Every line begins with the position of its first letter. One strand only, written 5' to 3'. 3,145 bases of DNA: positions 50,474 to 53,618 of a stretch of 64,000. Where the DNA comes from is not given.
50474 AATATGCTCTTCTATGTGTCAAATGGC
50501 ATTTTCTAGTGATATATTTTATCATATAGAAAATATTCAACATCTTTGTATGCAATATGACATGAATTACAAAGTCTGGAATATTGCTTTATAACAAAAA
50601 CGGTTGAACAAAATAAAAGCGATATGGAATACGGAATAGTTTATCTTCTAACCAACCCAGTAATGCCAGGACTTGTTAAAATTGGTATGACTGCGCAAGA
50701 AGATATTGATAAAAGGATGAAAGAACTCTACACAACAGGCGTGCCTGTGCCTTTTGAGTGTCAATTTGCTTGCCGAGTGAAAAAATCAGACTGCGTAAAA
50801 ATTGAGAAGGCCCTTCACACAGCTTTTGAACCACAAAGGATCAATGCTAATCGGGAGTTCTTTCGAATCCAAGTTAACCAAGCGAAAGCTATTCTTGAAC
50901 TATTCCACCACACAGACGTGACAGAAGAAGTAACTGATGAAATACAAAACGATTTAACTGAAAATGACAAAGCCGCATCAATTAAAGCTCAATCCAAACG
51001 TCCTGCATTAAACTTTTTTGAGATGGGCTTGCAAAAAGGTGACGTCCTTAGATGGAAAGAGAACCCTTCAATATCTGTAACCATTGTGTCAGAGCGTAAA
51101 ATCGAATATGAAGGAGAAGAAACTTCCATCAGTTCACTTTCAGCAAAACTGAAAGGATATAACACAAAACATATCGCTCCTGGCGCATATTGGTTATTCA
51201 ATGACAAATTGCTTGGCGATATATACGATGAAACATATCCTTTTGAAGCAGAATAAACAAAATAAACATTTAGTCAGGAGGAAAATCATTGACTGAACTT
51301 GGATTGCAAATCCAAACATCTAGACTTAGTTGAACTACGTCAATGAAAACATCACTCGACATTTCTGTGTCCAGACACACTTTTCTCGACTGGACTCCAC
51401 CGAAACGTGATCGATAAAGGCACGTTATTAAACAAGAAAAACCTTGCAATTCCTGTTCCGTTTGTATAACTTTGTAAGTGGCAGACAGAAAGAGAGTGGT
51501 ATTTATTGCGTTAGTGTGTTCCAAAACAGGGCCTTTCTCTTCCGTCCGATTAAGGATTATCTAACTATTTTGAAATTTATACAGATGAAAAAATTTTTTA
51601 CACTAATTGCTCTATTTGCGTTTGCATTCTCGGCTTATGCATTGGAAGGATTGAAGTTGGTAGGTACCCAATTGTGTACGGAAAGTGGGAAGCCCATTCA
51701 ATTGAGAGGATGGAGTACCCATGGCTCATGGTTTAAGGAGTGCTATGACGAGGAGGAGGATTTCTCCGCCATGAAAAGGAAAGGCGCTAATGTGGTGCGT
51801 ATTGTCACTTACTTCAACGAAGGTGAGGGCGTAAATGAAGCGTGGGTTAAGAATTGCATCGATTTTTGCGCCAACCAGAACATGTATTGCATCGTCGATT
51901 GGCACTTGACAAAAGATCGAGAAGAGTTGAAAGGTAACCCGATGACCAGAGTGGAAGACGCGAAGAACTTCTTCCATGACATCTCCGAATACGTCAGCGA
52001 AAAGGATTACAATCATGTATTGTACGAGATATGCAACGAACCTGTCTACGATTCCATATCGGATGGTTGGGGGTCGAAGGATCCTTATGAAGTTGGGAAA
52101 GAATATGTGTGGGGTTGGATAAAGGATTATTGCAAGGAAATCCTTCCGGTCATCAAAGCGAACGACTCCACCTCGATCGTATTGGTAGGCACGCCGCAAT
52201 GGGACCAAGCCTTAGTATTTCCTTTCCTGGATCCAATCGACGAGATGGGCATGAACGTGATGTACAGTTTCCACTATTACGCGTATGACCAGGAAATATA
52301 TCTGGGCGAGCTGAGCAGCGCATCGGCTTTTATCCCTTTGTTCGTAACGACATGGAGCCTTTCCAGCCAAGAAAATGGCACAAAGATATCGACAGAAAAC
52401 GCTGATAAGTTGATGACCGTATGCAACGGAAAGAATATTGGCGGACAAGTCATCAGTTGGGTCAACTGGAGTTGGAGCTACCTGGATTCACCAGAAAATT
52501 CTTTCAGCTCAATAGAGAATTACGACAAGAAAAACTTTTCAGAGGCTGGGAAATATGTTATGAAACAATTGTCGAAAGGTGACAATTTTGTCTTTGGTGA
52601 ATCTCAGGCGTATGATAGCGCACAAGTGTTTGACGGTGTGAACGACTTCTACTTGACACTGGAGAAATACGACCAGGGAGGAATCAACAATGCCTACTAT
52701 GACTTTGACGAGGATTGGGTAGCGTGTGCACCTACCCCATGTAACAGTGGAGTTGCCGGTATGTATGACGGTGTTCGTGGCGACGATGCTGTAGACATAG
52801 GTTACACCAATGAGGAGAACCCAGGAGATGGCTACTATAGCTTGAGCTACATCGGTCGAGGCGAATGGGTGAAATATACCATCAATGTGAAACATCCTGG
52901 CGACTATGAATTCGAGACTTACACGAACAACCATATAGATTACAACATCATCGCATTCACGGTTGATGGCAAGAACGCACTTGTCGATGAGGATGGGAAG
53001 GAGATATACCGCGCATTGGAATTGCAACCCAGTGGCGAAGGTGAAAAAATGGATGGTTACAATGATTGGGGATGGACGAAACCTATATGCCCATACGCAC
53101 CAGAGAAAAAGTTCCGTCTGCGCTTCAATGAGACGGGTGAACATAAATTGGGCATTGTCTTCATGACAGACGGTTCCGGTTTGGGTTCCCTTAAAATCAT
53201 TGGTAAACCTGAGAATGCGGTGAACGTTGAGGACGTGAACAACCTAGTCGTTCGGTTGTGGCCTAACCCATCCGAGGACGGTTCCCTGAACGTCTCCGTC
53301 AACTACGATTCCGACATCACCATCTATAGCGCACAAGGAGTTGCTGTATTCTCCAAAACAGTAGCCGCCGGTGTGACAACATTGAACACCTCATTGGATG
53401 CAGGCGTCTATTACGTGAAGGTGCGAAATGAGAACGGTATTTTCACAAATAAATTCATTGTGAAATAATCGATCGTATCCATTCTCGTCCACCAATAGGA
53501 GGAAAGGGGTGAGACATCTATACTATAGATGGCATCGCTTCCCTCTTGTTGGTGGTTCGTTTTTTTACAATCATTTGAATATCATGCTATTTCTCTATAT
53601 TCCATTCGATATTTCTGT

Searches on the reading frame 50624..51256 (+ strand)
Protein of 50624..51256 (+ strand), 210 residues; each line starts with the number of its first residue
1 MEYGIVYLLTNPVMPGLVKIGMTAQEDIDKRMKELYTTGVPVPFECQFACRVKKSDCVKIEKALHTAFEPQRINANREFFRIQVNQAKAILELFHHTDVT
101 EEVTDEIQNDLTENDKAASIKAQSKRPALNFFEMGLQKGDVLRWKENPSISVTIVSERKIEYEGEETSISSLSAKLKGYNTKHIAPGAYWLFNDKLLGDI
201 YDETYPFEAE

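Call 51: search_protein_families(library=pfam, proteins=[window:50624-51256:+], max_evalue=0.001)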
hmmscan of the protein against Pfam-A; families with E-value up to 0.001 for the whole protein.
window:50624-51256:+ (210 aa): 2 families
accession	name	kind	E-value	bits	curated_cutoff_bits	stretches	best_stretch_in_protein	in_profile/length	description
PF10544.15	T5orf172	-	3.6e-18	66.4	20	1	4-93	1-99/101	T5orf172 domain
PF13455.12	MUG113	-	3.1e-16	60.2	22.3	1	18-92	1-71/73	Meiotically up-regulated gene 113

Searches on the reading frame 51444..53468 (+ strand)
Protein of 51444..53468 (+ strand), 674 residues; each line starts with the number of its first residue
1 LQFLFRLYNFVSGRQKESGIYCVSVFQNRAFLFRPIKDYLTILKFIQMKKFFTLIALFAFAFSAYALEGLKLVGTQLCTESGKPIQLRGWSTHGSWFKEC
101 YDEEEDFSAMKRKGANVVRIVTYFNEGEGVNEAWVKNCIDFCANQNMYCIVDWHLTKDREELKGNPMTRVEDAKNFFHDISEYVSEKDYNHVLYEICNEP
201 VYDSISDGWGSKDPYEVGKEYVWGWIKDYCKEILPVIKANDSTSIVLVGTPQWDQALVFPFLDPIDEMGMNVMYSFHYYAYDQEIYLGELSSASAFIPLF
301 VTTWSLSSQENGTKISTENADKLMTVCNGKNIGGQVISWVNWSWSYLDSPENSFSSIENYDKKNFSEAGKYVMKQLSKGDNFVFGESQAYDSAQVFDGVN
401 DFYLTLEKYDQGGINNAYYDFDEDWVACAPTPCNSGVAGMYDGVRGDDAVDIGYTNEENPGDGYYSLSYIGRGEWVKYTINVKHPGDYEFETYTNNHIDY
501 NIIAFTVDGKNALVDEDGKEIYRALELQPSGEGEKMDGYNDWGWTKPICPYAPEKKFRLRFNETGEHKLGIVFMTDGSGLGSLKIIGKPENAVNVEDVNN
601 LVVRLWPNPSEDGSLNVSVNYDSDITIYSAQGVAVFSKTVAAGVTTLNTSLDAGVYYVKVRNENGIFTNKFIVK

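Call 51: search_protein_families(library=pfam, proteins=[window:51444-53468:+], max_evalue=0.001)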
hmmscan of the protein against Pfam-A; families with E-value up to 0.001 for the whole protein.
window:51444-53468:+ (674 aa): 3 families
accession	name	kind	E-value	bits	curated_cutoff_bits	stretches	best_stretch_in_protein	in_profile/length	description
PF00150.24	Cellulase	-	3.9e-33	115.5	23.5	1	78-346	1-270/272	Cellulase (glycosyl hydrolase family 5)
PF18962.6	Por_Secre_tail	-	6.1e-09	36.5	27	1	605-673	1-75/75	Secretion system C-terminal sorting domain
PF03422.21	CBM_6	-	0.00093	19.9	28.9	0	457-511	15-70/125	Carbohydrate binding module (family 6)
